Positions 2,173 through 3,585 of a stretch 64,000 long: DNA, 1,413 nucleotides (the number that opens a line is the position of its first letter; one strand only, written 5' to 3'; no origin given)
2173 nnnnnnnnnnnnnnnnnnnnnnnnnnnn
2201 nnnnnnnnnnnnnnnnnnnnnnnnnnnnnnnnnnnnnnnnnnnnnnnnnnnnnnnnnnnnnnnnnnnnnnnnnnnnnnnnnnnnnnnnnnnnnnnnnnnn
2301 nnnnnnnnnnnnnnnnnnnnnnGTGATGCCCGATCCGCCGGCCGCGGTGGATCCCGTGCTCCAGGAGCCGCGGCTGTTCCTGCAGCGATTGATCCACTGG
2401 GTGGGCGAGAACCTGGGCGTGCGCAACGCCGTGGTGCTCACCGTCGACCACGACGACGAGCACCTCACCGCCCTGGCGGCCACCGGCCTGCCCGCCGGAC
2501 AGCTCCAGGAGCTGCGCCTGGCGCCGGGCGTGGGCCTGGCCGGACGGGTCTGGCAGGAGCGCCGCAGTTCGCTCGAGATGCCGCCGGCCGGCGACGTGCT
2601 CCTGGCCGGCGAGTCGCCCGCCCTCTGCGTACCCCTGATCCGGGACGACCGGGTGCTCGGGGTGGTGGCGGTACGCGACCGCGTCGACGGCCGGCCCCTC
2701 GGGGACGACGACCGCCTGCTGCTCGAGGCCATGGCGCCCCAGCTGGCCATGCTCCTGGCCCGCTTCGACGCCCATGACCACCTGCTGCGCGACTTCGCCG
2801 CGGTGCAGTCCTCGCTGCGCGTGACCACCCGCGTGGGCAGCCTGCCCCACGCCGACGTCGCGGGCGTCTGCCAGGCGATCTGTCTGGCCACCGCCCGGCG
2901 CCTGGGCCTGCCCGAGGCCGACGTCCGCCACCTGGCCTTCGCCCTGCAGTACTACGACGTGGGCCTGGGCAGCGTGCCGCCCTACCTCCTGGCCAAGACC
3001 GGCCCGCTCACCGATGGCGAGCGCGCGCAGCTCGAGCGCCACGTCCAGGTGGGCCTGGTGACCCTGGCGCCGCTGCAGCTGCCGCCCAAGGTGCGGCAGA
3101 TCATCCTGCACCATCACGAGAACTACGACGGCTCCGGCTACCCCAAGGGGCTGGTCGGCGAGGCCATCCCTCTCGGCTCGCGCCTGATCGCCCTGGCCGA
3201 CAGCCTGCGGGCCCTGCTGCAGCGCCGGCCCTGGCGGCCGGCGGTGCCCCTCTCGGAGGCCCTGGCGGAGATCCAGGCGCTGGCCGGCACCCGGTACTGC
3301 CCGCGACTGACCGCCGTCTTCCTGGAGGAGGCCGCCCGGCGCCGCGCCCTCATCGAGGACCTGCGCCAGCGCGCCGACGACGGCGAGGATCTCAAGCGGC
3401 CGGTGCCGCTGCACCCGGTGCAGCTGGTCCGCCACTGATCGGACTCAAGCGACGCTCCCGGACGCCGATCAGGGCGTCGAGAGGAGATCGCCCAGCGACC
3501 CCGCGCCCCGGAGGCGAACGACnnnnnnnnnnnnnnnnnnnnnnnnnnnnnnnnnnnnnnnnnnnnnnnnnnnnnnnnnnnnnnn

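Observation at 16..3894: REC / TM-HisKA-GAF-(degenerate)HD-GYP kinase / REC three-gene signalling module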

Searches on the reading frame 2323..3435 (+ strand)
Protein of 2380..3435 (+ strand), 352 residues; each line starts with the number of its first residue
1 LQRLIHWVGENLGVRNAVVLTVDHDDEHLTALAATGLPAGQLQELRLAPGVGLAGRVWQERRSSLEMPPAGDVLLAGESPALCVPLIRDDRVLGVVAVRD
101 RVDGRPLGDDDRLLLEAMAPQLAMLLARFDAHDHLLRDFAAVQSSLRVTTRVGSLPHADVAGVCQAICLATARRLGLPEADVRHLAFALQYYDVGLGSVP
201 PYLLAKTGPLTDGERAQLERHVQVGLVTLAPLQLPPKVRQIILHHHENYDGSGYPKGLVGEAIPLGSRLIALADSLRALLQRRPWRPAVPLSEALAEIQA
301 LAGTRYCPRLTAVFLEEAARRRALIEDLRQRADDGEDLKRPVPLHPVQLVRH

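Call 37: find_related_loci(query=window:2380-3435:+, collection=genome_contigs, flank=10000)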
Query window:2380-3435:+ (352 aa) in genome_contigs; peptide patterns used: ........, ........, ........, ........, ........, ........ (x = any residue, [..] = any of these).
600 stretches matched a pattern (row limit reached: there are more); 273 encode a relative of the query (tblastn E <= 1e-3); the best 80 are kept; 80 distinct loci.
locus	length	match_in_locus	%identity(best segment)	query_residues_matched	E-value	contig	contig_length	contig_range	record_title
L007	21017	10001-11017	49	1-331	1e-99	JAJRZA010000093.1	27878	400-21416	MAG: Candidatus Krumholzibacteriota bacterium isolate Dive96_bin4.121 k141_4565531, whole genome shotgun sequence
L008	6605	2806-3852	48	1-341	2e-93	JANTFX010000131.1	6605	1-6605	MAG: Candidatus Krumholzibacteriia bacterium isolate bin10023 c_000000013809, whole genome shotgun sequence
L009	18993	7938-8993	48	1-344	3e-101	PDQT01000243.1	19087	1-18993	MAG: bacterium DOLZORAL124_64_63 isolate DOLZORAL124_64_63 DolZOral124_scaffold_8100_curated, whole genome shotgun seque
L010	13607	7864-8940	47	1-344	7e-97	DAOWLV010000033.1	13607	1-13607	MAG TPA_asm: Candidatus Krumholzibacteriia bacterium isolate CSMAG_2985 CSMAG_2985_k141_58762_length_13607_cov_49.6586,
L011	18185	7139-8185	49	1-341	5e-104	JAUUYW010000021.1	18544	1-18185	MAG: Candidatus Krumholzibacteriia bacterium isolate CSMAG_177 CSMAG_177_k127_5243994_length_18544_cov_30.7521, whole ge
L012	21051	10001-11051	58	1-342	2e-77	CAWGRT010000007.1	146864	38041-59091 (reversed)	MAG: Candidatus Krumholzibacteria bacterium isolate MFD05684.bin.2.24 genome assembly, contig: contig_18461, whole genom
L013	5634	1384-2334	26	1-308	4e-38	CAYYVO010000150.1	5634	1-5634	MAG TPA_asm: uncultured Dehalococcoidaceae bacterium isolate SRP068000_co4_481 genome assembly, contig: NODE_28699_lengt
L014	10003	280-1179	30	23-315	5e-36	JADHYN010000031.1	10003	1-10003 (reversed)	MAG: Candidatus Omnitrophota bacterium isolate BS750m-G80 BS-750m-C12788, whole genome shotgun sequence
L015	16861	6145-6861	32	82-321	1e-34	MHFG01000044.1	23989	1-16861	MAG: Omnitrophica bacterium RIFCSPHIGHO2_02_FULL_46_20 rifcsphigho2_02_scaffold_3091, whole genome shotgun sequence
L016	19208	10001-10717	32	82-321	3e-34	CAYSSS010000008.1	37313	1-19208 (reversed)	MAG TPA_asm: uncultured Planctomycetia bacterium isolate SRP178699_co1_483 genome assembly, contig: NODE_1067_length_373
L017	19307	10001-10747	31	82-329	8e-34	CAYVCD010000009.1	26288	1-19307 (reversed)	MAG TPA_asm: uncultured Planctomycetia bacterium isolate SRP178699_co1_431 genome assembly, contig: NODE_2059_length_262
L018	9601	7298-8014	32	82-321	1e-33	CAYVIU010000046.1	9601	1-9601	MAG TPA_asm: uncultured Planctomycetia bacterium isolate SRP077602_co2_161 genome assembly, contig: NODE_10716_length_96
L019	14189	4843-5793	24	4-314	1e-32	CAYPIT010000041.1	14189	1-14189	MAG TPA_asm: uncultured Nitrospiraceae bacterium isolate binchicken_co275_125 genome assembly, contig: NODE_6164_length_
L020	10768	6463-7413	24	4-314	8e-32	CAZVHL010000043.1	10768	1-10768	MAG TPA_asm: uncultured Nitrospiraceae bacterium isolate binchicken_co132_92 genome assembly, contig: NODE_2789_length_1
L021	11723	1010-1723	31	82-320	2e-31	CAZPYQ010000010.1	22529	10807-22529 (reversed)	MAG TPA_asm: uncultured Planctomycetia bacterium isolate SRP098346_co1_237 genome assembly, contig: NODE_2058_length_225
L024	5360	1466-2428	33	3-315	2e-31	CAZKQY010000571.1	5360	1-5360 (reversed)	MAG TPA_asm: uncultured Syntrophotalea sp. isolate SRP067234_co1_222 genome assembly, contig: k99_790794, whole genome s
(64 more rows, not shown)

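Call 45: search_protein_families(library=pfam, proteins=[L019:426-1490:-, L019:1784-3265:-, L019:3448-5805:+, L019:5995-6879:+, L019:6893-8791:+, L019:8898-9638:+, L024:185-2491:+, L024:2800-3576:-, L024:3840-4964:+], max_evalue=0.0001)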
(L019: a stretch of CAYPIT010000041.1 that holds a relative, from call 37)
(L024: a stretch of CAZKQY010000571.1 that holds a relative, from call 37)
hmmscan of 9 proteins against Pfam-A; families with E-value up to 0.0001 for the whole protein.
L019:426-1490:- (354 aa): 4 families
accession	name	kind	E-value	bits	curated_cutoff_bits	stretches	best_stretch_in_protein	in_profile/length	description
PF00483.29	NTP_transferase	-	4.9e-60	203.6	21.2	1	1-236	1-244/245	Nucleotidyl transferase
PF25084.1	LbH_EIF2B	-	1.2e-11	45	54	2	258-339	11-88/105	EIF2B subunit epsilon LbH domain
PF12804.13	NTP_transf_3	-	4.4e-07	30.6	27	1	2-95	1-82/160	MobA-like NTP transferase domain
PF25247.1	LbH_GLGC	-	5.9e-05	23.5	27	0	299-349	8-55/135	GLGC left-handed parallel beta-helix domain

L019:1784-3265:- (493 aa): 2 families
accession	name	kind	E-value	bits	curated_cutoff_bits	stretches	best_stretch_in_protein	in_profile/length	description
PF00501.34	AMP-binding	-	1.1e-92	311.2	29.9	1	7-357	2-384/384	AMP-binding enzyme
PF13193.12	AMP-binding_C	-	3.7e-16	60.3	24.5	1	407-482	1-76/76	AMP-binding enzyme C-terminal domain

L019:3448-5805:+ (786 aa): 8 families
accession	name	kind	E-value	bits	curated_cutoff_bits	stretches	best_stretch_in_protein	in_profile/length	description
PF13185.12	GAF_2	-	2.4e-33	115.7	28.6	2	63-201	2-136/136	GAF domain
PF13487.12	HD_5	-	8.6e-31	107.4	27.2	1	623-778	12-170/170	HD domain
PF01590.32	GAF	-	2.1e-29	103.2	22.4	2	65-200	2-133/133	GAF domain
PF13492.12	GAF_3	-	9.8e-23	81.4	27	2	65-202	2-129/129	GAF domain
PF00512.31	HisKA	-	1.2e-12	48.1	26.9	1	230-294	2-65/66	His Kinase A (phospho-acceptor) domain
PF01966.28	HD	-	1.7e-07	32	22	1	678-747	51-116/116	HD domain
PF15714.11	SpoVT_C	-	1.5e-05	25.5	27.5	0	126-194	54-121/128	Stage V sporulation protein T C-terminal, transcription factor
PF02518.31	HATPase_c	-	3e-05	24.9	26.4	0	347-450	5-110/111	Histidine kinase-, DNA gyrase B-, and HSP90-like ATPase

L019:5995-6879:+ (295 aa): 1 family
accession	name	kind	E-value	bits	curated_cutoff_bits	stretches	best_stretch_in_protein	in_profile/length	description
PF00348.22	polyprenyl_synt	-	1.5e-58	198.5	27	1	34-270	3-234/251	Polyprenyl synthetase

L019:6893-8791:+ (633 aa): 3 families
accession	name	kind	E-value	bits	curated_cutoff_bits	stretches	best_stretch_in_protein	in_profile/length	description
PF13292.11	DXP_synthase_N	-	3.8e-120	400.7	21.2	1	4-278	2-274/274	1-deoxy-D-xylulose-5-phosphate synthase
PF02779.29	Transket_pyr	-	1e-47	162.4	27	1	312-474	2-172/174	Transketolase, pyrimidine binding domain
PF02780.25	Transketolase_C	-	8.2e-32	110.2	25.9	1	489-611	1-124/124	Transketolase, C-terminal domain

L019:8898-9638:+ (247 aa): 2 families
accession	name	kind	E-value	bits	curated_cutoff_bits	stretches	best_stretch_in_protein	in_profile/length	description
PF01728.25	FtsJ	-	1.8e-43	149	24.1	1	63-244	1-179/181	FtsJ-like methyltransferase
PF01479.30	S4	-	1.1e-12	47.8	22.8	1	9-54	2-47/48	S4 domain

L024:185-2491:+ (769 aa): 6 families
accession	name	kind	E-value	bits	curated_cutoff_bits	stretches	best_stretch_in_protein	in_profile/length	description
PF01590.32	GAF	-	1.2e-38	133.1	22.4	2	31-165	3-133/133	GAF domain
PF13185.12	GAF_2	-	4.7e-37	127.7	28.6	2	31-165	5-135/136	GAF domain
PF13487.12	HD_5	-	7.9e-31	107.5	27.2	1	590-743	20-170/170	HD domain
PF13492.12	GAF_3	-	1.2e-19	71.4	27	2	48-167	20-129/129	GAF domain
PF00512.31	HisKA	-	1.4e-13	51.1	26.9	1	195-260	2-65/66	His Kinase A (phospho-acceptor) domain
PF01966.28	HD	-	3e-07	31.2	22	1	604-712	11-116/116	HD domain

L024:2800-3576:- (258 aa): 2 families
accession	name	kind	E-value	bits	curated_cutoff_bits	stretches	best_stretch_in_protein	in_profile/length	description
PF13185.12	GAF_2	-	5.8e-16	59.4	28.6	1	21-156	2-128/136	GAF domain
PF01590.32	GAF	-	1.3e-11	45.6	22.4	1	23-162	2-132/133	GAF domain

L024:3840-4964:+ (375 aa): 2 families
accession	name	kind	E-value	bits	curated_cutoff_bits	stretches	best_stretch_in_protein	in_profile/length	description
PF02687.27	FtsX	-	2.3e-17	63.6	25.5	1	259-369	4-120/120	FtsX-like permease C-terminal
PF12704.14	MacB_PCD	-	1.3e-13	52.2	27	1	16-224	1-206/207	MacB-like periplasmic core domain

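Call 63: predict_structure(alignment_id=A3)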
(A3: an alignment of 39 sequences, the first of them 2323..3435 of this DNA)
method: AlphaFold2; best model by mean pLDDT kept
length: 371 residues; sequences in the alignment: 39
mean_pLDDT: 83.8   pTM: 0.59
mean pLDDT of the five models: 83.8, 82.5, 81.7, 81.5, 80.3
residues with pLDDT >= 90: 203; 70-90: 106; 50-70: 23; < 50: 39
segments of 3 or more residues with pLDDT < 50: 1-13, 167-176, 357-371
pLDDT, mean of each block of 10 residues (from residue 1): 36 59 81 86 83 79 80 91 88 76 94 90 90 92 85 72 54 60 96 96 94 92 94 97 92 94 98 97 98 96 92 98 98 98 93 53 37 33
secondary structure, 60 per line:
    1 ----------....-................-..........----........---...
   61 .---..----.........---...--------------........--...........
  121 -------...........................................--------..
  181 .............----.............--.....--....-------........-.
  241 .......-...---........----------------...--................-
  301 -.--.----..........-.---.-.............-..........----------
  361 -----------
elements in order: H11-14 H16-31 E33-42 E47-54 H58-61 H71-79 E83-85 E100-107 E110-120 H128-170 H179-193 H198-210 H213-217 H220-223 H231-238 H240-247 H255-262 H284-299 H310-319 H327-339 H341-350

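Call 65: fold_search(model_id=the predicted structure, library=pdb)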
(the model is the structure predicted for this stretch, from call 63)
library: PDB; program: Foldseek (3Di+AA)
matches with E <= 10: 766; with E <= 0.001: 93
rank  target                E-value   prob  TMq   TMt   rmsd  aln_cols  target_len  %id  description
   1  4mcw_A                1.3e-16  1.00  0.48  0.49   9.0       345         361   23  Crystal structure of a HD-GYP domain (a cyclic-di-GMP phosphodiesterase) containing a tri-nuclear metal centre (released 2014-02-19)
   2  4mcw_B                4.6e-16  1.00  0.49  0.50   8.6       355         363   22  Crystal structure of a HD-GYP domain (a cyclic-di-GMP phosphodiesterase) containing a tri-nuclear metal centre (released 2014-02-19)
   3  9rbz_A                4.4e-11  1.00  0.42  0.73   6.6       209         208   25  DvhD, HD-GYP domain, c-di-GMP-bound (released 2026-03-04)
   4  9rbz_B                2.5e-10  1.00  0.43  0.73   6.1       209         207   25  DvhD, HD-GYP domain, c-di-GMP-bound (released 2026-03-04)
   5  4r8z_B                2.8e-10  1.00  0.45  0.74   4.0       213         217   30  Crystal Structure of PA4781 HD-GYP domain from Pseudomonas aeruginosa at 2.2A resolution showing a bi-metallic Ni ion  (released 2015-03-04)
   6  9rbz_D                5.0e-10  1.00  0.42  0.73   6.8       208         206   26  DvhD, HD-GYP domain, c-di-GMP-bound (released 2026-03-04)
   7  9rbz_C                6.5e-10  1.00  0.42  0.74   5.7       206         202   26  DvhD, HD-GYP domain, c-di-GMP-bound (released 2026-03-04)
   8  4r8z_A                1.4e-09  1.00  0.43  0.70   5.1       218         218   29  Crystal Structure of PA4781 HD-GYP domain from Pseudomonas aeruginosa at 2.2A resolution showing a bi-metallic Ni ion  (released 2015-03-04)
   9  9rc0                  2.8e-07  1.00  0.38  0.46  13.5       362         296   16  DvhD, PAS/HD-GYP domains (released 2026-03-04)
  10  5w10_A                7.3e-07  1.00  0.32  0.65   3.5       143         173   24  Lcd1 GAF domain in complex with cAMP ligand (released 2017-06-28)
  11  5w10_B                7.7e-07  1.00  0.32  0.66   3.5       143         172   24  Lcd1 GAF domain in complex with cAMP ligand (released 2017-06-28)
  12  3ci6_B                8.1e-07  1.00  0.32  0.67   3.5       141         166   20  Crystal structure of the GAF domain from Acinetobacter phosphoenolpyruvate-protein phosphotransferase (released 2008-05-13)
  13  3eea_A                1.5e-06  1.00  0.32  0.70   4.0       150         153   20  The crystal structure of the GAF domain/HD domain protein from Geobacter sulfurreducens (released 2008-11-04)
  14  5z7c                  1.5e-06  1.00  0.38  0.35   7.9       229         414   23  crystal structure of cyclic GMP-AMP specifc phosphodiesterases in V.cholerae (V-cGAP3) (released 2019-01-02)
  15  5w10_D                2.2e-06  1.00  0.31  0.65   3.5       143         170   23  Lcd1 GAF domain in complex with cAMP ligand (released 2017-06-28)
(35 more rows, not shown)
